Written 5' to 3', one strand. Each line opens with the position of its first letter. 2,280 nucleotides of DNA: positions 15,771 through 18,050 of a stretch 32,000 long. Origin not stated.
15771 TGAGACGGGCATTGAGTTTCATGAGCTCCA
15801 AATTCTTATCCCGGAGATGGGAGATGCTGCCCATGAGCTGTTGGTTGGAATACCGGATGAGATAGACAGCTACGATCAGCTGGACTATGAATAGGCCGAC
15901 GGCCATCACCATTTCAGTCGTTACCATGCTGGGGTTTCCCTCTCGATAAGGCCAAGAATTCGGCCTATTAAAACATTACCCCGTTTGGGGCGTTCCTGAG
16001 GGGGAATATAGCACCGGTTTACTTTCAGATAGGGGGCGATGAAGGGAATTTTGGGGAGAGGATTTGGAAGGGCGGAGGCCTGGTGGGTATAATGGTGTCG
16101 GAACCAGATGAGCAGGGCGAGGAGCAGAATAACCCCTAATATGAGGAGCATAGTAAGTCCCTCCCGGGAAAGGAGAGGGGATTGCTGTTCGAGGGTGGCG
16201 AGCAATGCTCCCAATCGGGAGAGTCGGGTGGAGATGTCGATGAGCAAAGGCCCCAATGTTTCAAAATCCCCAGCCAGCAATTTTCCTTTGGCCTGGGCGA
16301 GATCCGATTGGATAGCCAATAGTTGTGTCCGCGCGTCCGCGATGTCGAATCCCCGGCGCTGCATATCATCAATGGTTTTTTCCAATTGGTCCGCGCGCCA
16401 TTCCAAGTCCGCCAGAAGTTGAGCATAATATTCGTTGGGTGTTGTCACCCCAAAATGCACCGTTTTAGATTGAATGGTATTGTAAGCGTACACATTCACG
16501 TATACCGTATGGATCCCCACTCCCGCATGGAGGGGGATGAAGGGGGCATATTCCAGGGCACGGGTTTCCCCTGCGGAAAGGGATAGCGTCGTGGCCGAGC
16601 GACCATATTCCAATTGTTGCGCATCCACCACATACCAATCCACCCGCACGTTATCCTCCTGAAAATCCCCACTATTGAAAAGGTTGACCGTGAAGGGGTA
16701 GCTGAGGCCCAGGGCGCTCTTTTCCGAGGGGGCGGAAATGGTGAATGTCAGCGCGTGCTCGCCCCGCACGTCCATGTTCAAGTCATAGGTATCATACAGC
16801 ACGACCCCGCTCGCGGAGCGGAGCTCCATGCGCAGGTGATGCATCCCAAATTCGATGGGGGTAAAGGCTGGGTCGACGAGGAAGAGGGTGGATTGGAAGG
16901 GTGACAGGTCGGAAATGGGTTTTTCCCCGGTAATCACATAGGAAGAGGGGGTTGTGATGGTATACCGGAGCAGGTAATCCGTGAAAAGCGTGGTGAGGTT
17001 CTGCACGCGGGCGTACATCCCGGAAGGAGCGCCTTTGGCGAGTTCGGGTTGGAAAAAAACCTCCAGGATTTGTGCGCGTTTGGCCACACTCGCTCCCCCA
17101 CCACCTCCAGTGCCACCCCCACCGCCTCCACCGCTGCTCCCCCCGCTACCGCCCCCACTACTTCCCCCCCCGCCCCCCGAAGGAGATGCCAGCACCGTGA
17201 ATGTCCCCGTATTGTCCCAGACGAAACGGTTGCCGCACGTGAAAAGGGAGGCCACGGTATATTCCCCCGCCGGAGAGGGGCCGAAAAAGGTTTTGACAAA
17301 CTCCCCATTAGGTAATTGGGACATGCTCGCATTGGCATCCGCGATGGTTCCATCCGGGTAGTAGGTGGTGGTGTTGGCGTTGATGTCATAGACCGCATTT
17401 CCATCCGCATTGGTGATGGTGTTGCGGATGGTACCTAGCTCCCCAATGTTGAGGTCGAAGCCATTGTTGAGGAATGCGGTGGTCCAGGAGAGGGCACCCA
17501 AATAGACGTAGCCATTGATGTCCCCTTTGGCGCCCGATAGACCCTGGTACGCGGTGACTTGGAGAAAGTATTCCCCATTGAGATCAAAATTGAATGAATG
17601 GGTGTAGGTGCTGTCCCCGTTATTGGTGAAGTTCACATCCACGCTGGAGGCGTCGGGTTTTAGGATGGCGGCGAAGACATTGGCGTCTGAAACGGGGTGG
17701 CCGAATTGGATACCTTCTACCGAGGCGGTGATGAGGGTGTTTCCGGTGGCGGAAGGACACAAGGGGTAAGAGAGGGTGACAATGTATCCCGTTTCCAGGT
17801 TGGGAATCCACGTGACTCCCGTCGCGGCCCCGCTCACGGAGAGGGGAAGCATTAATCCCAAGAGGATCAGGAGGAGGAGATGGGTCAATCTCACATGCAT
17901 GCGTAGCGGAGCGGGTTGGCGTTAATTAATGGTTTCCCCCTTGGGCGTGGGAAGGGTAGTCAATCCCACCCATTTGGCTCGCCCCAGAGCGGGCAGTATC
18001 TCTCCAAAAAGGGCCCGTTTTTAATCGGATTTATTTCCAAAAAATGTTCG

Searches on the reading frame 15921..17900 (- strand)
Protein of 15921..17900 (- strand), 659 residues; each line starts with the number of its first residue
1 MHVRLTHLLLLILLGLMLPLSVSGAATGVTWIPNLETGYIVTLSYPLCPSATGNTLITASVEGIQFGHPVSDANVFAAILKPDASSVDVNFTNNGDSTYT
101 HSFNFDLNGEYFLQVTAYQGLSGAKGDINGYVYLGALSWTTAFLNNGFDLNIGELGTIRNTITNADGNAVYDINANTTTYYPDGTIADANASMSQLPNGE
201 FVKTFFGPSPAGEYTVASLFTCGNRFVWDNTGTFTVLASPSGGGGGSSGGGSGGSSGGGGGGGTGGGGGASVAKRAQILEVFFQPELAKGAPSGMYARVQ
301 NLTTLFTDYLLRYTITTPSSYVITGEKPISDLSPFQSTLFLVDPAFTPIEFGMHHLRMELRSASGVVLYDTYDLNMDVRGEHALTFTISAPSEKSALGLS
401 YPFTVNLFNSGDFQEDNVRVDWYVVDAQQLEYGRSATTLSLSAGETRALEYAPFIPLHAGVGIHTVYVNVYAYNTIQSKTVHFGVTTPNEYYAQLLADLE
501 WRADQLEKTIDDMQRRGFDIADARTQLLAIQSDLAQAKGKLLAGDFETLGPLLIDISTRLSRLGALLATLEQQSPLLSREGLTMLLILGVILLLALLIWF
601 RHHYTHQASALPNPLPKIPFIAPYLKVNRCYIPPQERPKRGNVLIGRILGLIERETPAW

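Call 11: search_protein_families(library=pfam, proteins=[window:15921-17900:-], max_evalue=0.01)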
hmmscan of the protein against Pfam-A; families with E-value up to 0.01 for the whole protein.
window:15921-17900:- (659 aa): 3 families
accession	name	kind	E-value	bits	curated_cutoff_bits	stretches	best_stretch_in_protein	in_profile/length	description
PF13115.11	YtkA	-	3.1e-06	28.2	25.9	1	37-115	5-84/85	YtkA-like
PF00630.25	Filamin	-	0.0038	18.5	26.9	0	78-116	43-81/93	Filamin/ABP280 repeat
PF07705.17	CARDB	-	0.0053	17.4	22.7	0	389-477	9-90/101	CARDB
